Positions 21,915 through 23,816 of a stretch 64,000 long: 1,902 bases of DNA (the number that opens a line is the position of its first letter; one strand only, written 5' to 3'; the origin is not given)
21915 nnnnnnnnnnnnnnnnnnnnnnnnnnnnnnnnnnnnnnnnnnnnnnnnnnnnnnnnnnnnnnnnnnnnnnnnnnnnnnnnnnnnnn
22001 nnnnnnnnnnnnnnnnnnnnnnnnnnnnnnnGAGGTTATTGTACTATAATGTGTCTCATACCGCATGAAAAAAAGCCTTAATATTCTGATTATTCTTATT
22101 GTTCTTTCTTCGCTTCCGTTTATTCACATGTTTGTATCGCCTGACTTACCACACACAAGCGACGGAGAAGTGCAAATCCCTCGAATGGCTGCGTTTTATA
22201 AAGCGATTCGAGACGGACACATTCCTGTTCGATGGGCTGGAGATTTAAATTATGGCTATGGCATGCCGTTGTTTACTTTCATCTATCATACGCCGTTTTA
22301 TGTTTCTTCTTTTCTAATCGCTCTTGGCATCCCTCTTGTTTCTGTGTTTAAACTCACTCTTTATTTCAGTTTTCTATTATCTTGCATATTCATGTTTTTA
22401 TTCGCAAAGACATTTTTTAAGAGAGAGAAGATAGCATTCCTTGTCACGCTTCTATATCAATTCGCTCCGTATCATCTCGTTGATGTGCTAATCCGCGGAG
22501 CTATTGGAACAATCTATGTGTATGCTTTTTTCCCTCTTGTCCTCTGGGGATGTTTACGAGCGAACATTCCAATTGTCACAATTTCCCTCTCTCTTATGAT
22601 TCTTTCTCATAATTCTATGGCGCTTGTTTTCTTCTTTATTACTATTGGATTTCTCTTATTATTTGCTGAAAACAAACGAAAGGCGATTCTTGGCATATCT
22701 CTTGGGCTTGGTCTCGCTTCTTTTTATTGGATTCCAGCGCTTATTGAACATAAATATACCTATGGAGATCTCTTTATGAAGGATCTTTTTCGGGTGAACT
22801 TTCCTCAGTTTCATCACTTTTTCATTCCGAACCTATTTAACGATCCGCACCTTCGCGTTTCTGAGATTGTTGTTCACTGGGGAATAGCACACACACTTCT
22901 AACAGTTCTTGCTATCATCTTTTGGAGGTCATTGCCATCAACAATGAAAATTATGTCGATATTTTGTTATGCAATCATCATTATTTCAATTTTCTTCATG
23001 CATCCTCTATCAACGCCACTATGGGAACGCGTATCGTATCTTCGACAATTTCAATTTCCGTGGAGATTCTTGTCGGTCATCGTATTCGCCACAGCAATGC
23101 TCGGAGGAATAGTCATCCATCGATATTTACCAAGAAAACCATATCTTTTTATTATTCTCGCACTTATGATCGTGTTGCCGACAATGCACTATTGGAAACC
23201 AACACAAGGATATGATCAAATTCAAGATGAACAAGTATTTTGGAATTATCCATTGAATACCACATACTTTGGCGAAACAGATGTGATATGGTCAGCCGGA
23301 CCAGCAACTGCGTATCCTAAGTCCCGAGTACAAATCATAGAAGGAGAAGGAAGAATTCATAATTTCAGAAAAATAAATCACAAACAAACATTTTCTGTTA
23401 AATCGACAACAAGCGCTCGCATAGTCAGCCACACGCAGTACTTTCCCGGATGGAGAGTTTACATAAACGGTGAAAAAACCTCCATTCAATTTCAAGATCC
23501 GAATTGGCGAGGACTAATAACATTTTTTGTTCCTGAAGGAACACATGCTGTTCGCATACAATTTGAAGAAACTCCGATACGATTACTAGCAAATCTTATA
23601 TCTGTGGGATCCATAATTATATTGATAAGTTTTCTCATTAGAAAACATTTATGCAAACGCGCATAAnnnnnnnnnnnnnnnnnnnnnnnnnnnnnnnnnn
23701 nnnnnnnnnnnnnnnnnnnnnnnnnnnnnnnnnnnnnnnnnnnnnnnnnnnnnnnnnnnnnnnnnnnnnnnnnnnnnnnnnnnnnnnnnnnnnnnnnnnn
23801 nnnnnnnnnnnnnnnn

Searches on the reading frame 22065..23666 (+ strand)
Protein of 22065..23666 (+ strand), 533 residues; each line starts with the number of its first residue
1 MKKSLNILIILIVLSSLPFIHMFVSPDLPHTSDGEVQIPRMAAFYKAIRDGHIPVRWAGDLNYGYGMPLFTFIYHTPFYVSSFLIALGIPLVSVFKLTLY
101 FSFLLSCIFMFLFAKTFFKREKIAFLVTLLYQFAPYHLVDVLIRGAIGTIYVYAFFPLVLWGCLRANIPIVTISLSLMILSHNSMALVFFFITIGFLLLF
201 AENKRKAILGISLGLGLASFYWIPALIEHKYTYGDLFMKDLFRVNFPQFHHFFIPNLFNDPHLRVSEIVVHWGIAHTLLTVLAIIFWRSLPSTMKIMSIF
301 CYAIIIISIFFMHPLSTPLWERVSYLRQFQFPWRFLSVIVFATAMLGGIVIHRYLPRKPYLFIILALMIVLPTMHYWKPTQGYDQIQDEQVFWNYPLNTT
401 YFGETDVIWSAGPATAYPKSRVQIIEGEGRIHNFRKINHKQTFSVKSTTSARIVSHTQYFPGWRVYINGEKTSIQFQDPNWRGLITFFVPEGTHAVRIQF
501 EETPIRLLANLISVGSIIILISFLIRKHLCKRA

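Call 4: search_protein_families(library=pfam, proteins=[window:22065-23666:+], max_evalue=0.01)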
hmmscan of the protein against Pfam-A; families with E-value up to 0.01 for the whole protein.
window:22065-23666:+ (533 aa): 0 families

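Call 5: search_protein_families(library=ncbifam, proteins=[window:22065-23666:+], max_evalue=0.01)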
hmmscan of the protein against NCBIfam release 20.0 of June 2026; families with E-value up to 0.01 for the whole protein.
window:22065-23666:+ (533 aa): 0 families

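Call 11: find_encoding_contigs(protein=window:22065-23666:+, flank=10000, max_places=6)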
Protein window:22065-23666:+ (533 aa): 4 contigs read that carry it; 4 places shown.
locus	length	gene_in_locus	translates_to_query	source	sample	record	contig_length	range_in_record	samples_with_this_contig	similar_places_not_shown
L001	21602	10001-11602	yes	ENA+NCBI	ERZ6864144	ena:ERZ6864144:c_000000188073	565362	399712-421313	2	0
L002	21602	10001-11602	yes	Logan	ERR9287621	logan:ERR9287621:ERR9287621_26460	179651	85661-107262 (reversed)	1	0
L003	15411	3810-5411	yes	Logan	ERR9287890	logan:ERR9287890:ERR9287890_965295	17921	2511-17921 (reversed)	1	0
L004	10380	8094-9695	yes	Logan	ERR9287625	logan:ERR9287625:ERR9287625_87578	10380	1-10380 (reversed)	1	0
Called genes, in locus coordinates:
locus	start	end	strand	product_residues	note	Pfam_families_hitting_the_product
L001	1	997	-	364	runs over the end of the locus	PF26314:MptA_B_family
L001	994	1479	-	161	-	-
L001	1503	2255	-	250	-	PF00535:Glycos_transf_2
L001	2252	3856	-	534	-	PF02516:STT3 (weak), PF09586:YfhO (faint), PF10131:PTPS_related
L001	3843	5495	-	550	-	-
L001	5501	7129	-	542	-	PF13231:PMT_2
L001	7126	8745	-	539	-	PF02366:PMT, PF13231:PMT_2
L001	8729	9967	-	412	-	PF09594:GT87 (weak), PF13231:PMT_2 (weak)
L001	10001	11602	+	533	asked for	-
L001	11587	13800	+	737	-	PF09586:YfhO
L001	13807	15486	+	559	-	PF13231:PMT_2 (weak)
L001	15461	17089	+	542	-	PF10131:PTPS_related (weak)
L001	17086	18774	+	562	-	PF02366:PMT, PF13231:PMT_2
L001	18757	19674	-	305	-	PF00535:Glycos_transf_2, PF10111:Glyco_tranf_2_2 (faint), PF13641:Glyco_tranf_2_3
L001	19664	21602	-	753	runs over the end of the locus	PF09586:YfhO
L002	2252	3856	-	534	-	PF02516:STT3 (weak), PF09586:YfhO (faint), PF10131:PTPS_related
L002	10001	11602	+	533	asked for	-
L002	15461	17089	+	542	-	PF10131:PTPS_related (weak)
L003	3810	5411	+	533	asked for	-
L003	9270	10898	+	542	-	PF10131:PTPS_related (weak)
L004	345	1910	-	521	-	PF02516:STT3 (weak), PF09586:YfhO (faint), PF10131:PTPS_related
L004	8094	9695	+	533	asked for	-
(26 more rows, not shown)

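Call 16: find_homologous_proteins(query=window:22065-23666:+, max_evalue=0.00001)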
Query window:22065-23666:+ (533 aa): 824 proteins with E <= 0.00001 among 8000 candidates; the best 120 are listed.
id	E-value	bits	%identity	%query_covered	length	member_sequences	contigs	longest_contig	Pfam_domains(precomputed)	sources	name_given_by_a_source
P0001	0.0e+0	1205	100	100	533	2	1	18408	-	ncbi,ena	-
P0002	0.0e+0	1075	86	100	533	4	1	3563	PF10131.16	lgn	-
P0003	6.8e-226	769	63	96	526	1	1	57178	-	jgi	jgi:hypothetical protein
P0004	1.8e-224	765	62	99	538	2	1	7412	-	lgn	-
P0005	8.3e-187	640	56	98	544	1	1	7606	PF10131.16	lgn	-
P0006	2.3e-186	639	54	98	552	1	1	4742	-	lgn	-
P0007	3.8e-185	635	55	99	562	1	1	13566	PF10131.16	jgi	jgi:hypothetical protein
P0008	4.7e-185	635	56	95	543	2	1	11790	PF10131.16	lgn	-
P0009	5.4e-184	631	54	96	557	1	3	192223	-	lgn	-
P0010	2.8e-183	629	53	96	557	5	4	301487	-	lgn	-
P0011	1.5e-182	626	52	99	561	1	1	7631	PF10131.16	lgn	-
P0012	3.0e-181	622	54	94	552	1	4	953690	-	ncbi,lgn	-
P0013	3.1e-180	619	54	95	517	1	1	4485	-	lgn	-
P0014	4.4e-180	618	52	98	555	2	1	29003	PF10131.16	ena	-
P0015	4.6e-180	618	54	95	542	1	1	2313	PF10131.16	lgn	-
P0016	6.1e-178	611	51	99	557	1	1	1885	PF10131.16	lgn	-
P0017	1.5e-177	610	54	95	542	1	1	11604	PF10131.16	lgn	-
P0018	1.6e-177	610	53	96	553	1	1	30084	PF10131.16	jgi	jgi:hypothetical protein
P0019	8.3e-177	607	52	98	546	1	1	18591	PF10131.16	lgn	-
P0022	1.0e-175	604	52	96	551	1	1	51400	PF10131.16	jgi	jgi:hypothetical protein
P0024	4.7e-174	598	63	74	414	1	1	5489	PF10131.16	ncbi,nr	ncbi:MAG: hypothetical protein N3A54_04520, partial [Patescibacteria group bacterium]|nr:hypothetica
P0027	2.6e-173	596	50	94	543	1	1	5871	PF10131.16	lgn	-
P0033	3.8e-172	592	52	99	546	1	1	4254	PF10131.16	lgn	-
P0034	1.3e-171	590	51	96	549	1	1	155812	PF10131.16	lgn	-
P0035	2.5e-171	589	49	95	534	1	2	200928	PF10131.16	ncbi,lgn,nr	ncbi:hypothetical protein HY086_02010 [Candidatus Gottesmanbacteria bacterium]|nr:hypothetical prote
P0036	2.6e-171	589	51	100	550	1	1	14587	PF10131.16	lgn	-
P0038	7.0e-171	588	52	98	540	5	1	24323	PF10131.16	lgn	-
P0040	1.6e-170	587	49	98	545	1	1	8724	PF10131.16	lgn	-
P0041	2.4e-170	586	51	97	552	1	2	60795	PF10131.16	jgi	-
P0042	3.5e-170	586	51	94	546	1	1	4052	PF10131.16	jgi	jgi:hypothetical protein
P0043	5.4e-170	585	51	96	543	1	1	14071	PF10131.16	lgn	-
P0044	4.2e-169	582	51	92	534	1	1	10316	PF10131.16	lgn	-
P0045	5.2e-169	582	52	94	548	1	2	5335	PF10131.16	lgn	-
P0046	1.2e-168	581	51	94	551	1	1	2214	PF10131.16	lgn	-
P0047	1.3e-168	580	50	97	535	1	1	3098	PF10131.16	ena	-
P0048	2.1e-168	580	51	92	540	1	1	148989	PF10131.16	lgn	-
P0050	3.5e-168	579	50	99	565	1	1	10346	PF10131.16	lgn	-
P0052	5.9e-168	578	49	99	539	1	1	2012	PF10131.16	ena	-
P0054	2.0e-167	576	50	98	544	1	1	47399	PF10131.16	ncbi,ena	-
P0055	2.3e-167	576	50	95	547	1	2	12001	PF10131.16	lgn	-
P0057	3.5e-167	576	51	97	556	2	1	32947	PF10131.16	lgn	-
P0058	3.6e-167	576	50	95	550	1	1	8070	PF10131.16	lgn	-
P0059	9.7e-167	574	51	93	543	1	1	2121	PF10131.16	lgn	-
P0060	1.5e-166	574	50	98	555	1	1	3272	PF10131.16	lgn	-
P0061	2.1e-166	573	50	97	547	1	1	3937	PF10131.16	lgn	-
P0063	3.7e-166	572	49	96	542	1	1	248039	PF10131.16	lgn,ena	-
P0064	3.8e-166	572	50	97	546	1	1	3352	PF10131.16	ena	-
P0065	3.9e-166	572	49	99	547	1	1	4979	PF10131.16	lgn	-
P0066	4.2e-166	572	50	99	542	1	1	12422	PF10131.16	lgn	-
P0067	4.3e-166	572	50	100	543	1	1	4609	PF10131.16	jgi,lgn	-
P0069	8.0e-166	571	49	98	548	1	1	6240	PF10131.16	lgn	-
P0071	4.6e-165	569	50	92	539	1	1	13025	PF10131.16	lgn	-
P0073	5.1e-165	569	50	97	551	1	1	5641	PF10131.16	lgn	-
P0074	6.0e-165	568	50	94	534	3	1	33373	PF10131.16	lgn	-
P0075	6.1e-165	568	50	94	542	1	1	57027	PF10131.16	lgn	-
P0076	1.0e-164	567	51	95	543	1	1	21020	PF10131.16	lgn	-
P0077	1.1e-164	567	48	94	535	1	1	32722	PF10131.16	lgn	-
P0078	1.2e-164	567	51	95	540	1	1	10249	PF10131.16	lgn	-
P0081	2.3e-164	566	48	96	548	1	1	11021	PF10131.16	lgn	-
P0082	2.7e-164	566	50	97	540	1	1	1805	PF10131.16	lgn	-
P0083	2.7e-164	566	48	92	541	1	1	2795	PF10131.16,PF09586.17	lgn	-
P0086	1.0e-163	564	51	99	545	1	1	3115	PF10131.16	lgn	-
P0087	1.3e-163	564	47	99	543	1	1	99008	PF10131.16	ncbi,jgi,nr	ncbi:hypothetical protein C4559_03195 [Candidatus Microgenomates bacterium]|nr:MAG: hypothetical pro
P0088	1.4e-163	564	49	99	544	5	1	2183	PF10131.16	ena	-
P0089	2.2e-163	563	52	95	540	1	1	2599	PF10131.16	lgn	-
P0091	3.0e-163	563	46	95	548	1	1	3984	PF10131.16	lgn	-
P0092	4.2e-163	562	49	97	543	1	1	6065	PF10131.16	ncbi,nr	ncbi:MAG: 6-pyruvoyl-tetrahydropterin synthase-related protein [Patescibacteria group bacterium]|nr:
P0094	5.6e-163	562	48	98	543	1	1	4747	PF10131.16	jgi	-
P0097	2.4e-162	560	49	98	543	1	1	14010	PF10131.16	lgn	-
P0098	4.6e-162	559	51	92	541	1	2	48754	PF10131.16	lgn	-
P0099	5.1e-162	559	50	98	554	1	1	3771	PF10131.16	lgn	-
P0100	5.6e-162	558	48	97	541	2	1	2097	PF10131.16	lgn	-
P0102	1.1e-161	558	49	96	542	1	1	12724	PF10131.16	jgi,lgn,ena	-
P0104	2.0e-161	557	50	95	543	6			PF10131.16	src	-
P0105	2.6e-161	556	48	97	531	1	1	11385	PF10131.16,PF13231.13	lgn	-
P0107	3.7e-161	556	47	97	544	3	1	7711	PF10131.16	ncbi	-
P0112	6.4e-161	555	48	97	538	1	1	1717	PF10131.16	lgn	-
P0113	6.9e-161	555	50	94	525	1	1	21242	PF10131.16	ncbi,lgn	-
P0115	8.7e-161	555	47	99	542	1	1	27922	PF10131.16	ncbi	-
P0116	9.7e-161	554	47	98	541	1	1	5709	PF10131.16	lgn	-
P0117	1.1e-160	554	47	99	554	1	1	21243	PF10131.16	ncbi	ncbi:MAG TPA: 6-pyruvoyl-tetrahydropterin synthase-related protein [Patescibacteria group bacterium]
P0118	2.1e-160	553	49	93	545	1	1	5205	PF10131.16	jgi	jgi:hypothetical protein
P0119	3.0e-160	553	50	96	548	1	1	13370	PF10131.16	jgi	jgi:hypothetical protein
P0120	3.1e-160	553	49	96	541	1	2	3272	PF10131.16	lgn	-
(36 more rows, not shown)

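Call 18: find_related_loci(query=A1, collection=genome_contigs, flank=10000)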
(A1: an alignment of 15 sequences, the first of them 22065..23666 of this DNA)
Query A1 (533 aa) in genome_contigs; peptide patterns used: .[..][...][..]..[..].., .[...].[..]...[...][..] (x = any residue, [..] = any of these).
323 stretches matched a pattern; 267 encode a relative of the query (tblastn E <= 1e-3); the best 80 are kept; 75 distinct loci.
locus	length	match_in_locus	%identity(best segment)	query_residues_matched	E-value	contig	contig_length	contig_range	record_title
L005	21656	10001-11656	53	1-532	0e+0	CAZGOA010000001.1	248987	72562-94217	MAG TPA_asm: uncultured Gammaproteobacteria bacterium isolate binchicken_co277_142 genome assembly, contig: NODE_98_leng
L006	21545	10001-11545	54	18-520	0e+0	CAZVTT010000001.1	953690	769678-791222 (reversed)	MAG TPA_asm: uncultured Gammaproteobacteria bacterium isolate SRP292972_co1_32 genome assembly, contig: NODE_3_length_95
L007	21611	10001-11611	51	1-529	1e-176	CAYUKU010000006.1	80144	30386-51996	MAG TPA_asm: uncultured Gammaproteobacteria bacterium isolate binchicken_co58_53 genome assembly, contig: NODE_235_lengt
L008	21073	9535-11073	53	8-513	3e-174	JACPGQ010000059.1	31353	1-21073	MAG: Candidatus Levyibacteriota bacterium isolate NC_groundwater_392_Ag_B-0.1um_43_10 GD18-4_B1_scaffold_1241846, whole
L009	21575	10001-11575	51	9-530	4e-171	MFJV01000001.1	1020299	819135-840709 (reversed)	MAG: Candidatus Gottesmanbacteria bacterium RIFCSPLOWO2_01_FULL_43_11b rifcsplowo2_01_scaffold_30, whole genome shotgun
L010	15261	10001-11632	49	9-533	3e-170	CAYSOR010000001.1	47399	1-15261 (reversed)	MAG TPA_asm: uncultured Gammaproteobacteria bacterium isolate binchicken_co266_188 genome assembly, contig: NODE_1458_le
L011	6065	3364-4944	49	1-516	1e-171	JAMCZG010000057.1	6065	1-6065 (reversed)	MAG: Patescibacteria group bacterium isolate FK_Sedi_B_Bin.314 NODE_57356_length_6065_cov_3.43617, whole genome shotgun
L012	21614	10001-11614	50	1-529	2e-167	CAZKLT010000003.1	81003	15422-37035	MAG TPA_asm: uncultured Gammaproteobacteria bacterium isolate SRP237561_co1_402 genome assembly, contig: NODE_391_length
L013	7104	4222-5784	47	5-514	6e-166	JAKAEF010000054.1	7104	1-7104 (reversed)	MAG: bacterium isolate WY1.bin131 NODE_17976_length_7104_cov_1.406335, whole genome shotgun sequence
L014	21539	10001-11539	49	10-513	1e-164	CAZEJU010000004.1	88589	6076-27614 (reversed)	MAG TPA_asm: uncultured Gammaproteobacteria bacterium isolate binchicken_co105_439 genome assembly, contig: NODE_265_len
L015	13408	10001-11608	46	1-522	4e-163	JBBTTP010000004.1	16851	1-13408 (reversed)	MAG: Patescibacteria group bacterium isolate H52-bin037_1 H52_bin037_1_000000000004, whole genome shotgun sequence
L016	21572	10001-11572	47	9-524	9e-163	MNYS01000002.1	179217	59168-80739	MAG: Candidatus Levybacteria bacterium CG2_30_37_29 cg2_3.0_scaffold_8_c, whole genome shotgun sequence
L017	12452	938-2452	50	25-530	3e-160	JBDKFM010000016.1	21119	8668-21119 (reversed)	MAG: Candidatus Parcubacteria bacterium isolate farmington_2019_sw_WHONDRS-S19S_0053_A_bin.46 scaffold_0000686, whole ge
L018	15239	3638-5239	47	10-531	4e-160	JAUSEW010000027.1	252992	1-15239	MAG: Candidatus Levyibacteriota bacterium isolate E14_maxbin.252 E14_k141_1713433, whole genome shotgun sequence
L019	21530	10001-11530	46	27-532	8e-160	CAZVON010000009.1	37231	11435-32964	MAG TPA_asm: uncultured Gammaproteobacteria bacterium isolate SRP269290_co3_805 genome assembly, contig: NODE_927_length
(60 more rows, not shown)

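Call 45: predict_structure(alignment_id=A1)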
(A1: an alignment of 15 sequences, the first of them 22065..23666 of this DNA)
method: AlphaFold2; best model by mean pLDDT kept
length: 533 residues; sequences in the alignment: 15
mean_pLDDT: 82.9   pTM: 0.86
mean pLDDT of the five models: 82.9, 82.8, 82.6, 82.6, 82.3
residues with pLDDT >= 90: 215; 70-90: 241; 50-70: 46; < 50: 31
segments of 3 or more residues with pLDDT < 50: 58-71, 403-416
pLDDT, mean of each block of 10 residues (from residue 1): 80 93 88 75 82 57 39 76 95 94 96 95 93 90 85 96 95 94 84 94 93 93 75 67 83 76 75 85 87 93 95 91 75 89 93 71 85 83 84 65 43 50 88 81 92 81 88 81 84 92 85 94 85 53
secondary structure, 60 per line:
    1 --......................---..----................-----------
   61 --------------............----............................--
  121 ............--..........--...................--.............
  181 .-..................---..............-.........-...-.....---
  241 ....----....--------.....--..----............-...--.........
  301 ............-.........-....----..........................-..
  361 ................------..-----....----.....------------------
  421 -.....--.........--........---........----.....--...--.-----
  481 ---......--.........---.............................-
elements in order: H3-24 H34-49 H75-86 H91-118 H121-132 H135-144 H147-165 H168-181 H183-200 H204-217 H219-227 H233-237 H241-244 H249-252 H274-285 H292-312 H314-322 H324-327 H332-357 H359-376 H390-393 H398-402 E422-426 E429-437 E440-447 E451-458 E463-467 E470-472 E484-489 E492-500 H504-532

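Call 49: fold_search(model_id=the predicted structure, library=pdb)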
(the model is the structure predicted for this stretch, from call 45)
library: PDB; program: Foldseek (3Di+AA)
matches with E <= 10: 505; with E <= 0.001: 4
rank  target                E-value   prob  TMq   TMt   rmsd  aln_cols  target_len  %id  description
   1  5ogl_A                7.6e-05  1.00  0.45  0.35   9.0       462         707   12  Structure of bacterial oligosaccharyltransferase PglB in complex with an acceptor peptide and an lipid-linked oligosac (released 2017-10-25)
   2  6gxc_A                1.4e-04  1.00  0.40  0.32  10.2       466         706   12  Bacterial oligosaccharyltransferase PglB in complex with an inhibitory peptide and a reactive lipid-linked oligosaccha (released 2018-11-14)
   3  3wak                  3.5e-04  1.00  0.41  0.28  10.2       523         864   14  Crystal structure of the Archaeoglobus fulgidus oligosaccharyltransferase (O29867_ARCFU) in the apo form (released 2013-10-30)
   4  8age_A                3.6e-04  1.00  0.42  0.35  10.8       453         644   12  Structure of yeast oligosaccharylransferase complex with acceptor peptide bound (released 2022-12-07)
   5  8if8_B                1.3e-03  1.00  0.39  0.34  15.0       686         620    9  Arabinosyltransferase AftA (released 2023-05-31)
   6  6w98_A                2.5e-03  1.00  0.41  0.19   8.3       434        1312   14  Single-Particle Cryo-EM Structure of Arabinofuranosyltransferase AftD from Mycobacteria (released 2020-05-13)
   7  8pn9_A                2.5e-03  1.00  0.37  0.32  11.8       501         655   10  Structure of human oligosaccharyltransferase OST-A complex bound to NGI-1 (released 2024-05-08)
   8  6wby                  3.2e-03  1.00  0.39  0.19   8.9       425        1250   14  Single-Particle Cryo-EM Structure of Arabinofuranosyltransferase AftD from Mycobacteria, Mutant R1389S Class 2 (released 2020-05-13)
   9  9n9j_I                3.4e-03  1.00  0.38  0.30  12.0       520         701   10  Structure of a GRP94 folding intermediate engaged with a CCDC134- and FKBP11-bound secretory translocon (released 2025-11-19)
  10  6ftg_5                5.0e-03  1.00  0.45  0.39  11.8       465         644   12  Subtomogram average of OST-containing ribosome-translocon complexes from canine rough microsomal membranes (released 2018-03-21)
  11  6s7o_A                6.0e-03  1.00  0.37  0.31  10.6       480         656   12  Cryo-EM structure of human oligosaccharyltransferase complex OST-A (released 2019-12-18)
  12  7bve_A                9.0e-03  0.90  0.29  0.18  21.9       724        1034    8  Cryo-EM structure of Mycobacterium smegmatis arabinosyltransferase EmbC2-AcpM2 in complex with ethambutol (released 2020-04-29)
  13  7bvc_A                1.1e-02  0.95  0.34  0.19  22.4       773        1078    8  Cryo-EM structure of Mycobacterium smegmatis arabinosyltransferase EmbA-EmbB-AcpM2 in complex with ethambutol (released 2020-04-29)
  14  5f15                  1.2e-02  1.00  0.41  0.40   7.1       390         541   13  Crystal Structure of ArnT from Cupriavidus metallidurans bound to Undecaprenyl phosphate (released 2016-02-17)
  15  3waj                  1.3e-02  1.00  0.39  0.28  14.8       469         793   14  Crystal structure of the Archaeoglobus fulgidus oligosaccharyltransferase (O29867_ARCFU) complex with Zn and sulfate (released 2013-10-30)
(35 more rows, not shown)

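Call 58: search_solved_structures(query=A1, max_evalue=1)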
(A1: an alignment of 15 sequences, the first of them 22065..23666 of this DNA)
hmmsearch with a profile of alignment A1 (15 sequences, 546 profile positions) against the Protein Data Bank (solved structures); distinct sequences matched with E-value up to 1: 0.

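Call 63: search_protein_representatives(alignment_id=A1)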
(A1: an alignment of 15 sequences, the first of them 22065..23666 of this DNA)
Query: 15 sequences, 546 profile positions. Proteins with E-value up to 0.001 (for the whole library): 22606; up to 1e-10: 13786; up to 1e-30: 6028. The best 150 are listed.
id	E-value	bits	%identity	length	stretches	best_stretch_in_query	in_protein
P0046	1.6e-223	759.7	-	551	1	7-542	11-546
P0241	3.8e-202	689.2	-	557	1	4-539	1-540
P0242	4.7e-192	655.9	-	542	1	4-542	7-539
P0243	1.3e-187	641.2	-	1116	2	8-541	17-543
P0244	2.8e-186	636.8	-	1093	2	8-541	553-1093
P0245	5.0e-184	629.4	-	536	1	24-541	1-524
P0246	2.5e-178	610.6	-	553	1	4-545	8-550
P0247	1.7e-174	597.9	-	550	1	4-543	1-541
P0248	6.9e-174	595.9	-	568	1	6-537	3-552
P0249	5.4e-171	586.3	-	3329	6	28-535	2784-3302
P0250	8.6e-161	552.7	-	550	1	8-542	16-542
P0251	1.5e-160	551.9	-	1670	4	14-538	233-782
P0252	1.3e-159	548.8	-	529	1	7-542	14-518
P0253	9.6e-158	542.6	-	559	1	8-541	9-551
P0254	8.7e-157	539.5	-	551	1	8-541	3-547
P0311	8.4e-122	424.0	-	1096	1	9-538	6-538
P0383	1.2e-105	370.6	-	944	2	9-540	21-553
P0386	1.5e-105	370.4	-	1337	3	6-541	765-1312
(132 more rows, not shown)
